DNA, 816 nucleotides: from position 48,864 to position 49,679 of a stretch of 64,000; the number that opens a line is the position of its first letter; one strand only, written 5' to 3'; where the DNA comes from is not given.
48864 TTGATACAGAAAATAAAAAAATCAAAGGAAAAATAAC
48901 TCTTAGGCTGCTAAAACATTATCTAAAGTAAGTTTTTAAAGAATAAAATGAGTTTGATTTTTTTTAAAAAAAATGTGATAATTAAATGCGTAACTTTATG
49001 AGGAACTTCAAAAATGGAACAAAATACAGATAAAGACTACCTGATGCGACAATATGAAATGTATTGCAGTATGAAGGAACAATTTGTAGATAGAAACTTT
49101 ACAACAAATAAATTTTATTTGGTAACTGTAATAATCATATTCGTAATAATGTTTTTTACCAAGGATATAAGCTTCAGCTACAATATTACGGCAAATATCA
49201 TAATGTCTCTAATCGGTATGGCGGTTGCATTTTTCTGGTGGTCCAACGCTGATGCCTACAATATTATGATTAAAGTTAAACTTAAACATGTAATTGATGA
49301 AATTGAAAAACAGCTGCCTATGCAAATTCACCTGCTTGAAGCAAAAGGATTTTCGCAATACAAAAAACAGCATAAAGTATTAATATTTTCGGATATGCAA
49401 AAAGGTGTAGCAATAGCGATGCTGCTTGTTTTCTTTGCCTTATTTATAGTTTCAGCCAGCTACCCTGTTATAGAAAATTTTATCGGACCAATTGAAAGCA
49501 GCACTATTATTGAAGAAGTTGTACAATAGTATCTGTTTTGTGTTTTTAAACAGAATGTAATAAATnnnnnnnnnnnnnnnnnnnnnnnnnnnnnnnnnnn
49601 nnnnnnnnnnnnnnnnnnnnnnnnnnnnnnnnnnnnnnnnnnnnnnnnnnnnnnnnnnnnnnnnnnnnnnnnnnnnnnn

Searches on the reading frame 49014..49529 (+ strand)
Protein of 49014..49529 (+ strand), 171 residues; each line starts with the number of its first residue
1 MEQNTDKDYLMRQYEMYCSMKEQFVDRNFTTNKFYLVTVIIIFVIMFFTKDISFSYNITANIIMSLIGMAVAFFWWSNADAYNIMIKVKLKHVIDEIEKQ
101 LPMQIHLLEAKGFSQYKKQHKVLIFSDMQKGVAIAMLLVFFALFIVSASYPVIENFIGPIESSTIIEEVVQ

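Call 23: search_protein_families(library=pfam, proteins=[window:49014-49529:+], max_evalue=0.0001)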
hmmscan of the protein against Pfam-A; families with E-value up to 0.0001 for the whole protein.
window:49014-49529:+ (171 aa): 1 family
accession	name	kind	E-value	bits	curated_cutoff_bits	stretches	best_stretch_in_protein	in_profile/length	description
PF24838.2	8xMP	-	4.9e-13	49.5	30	1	12-147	2-134/136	Octameric membrane protein family (8xMP)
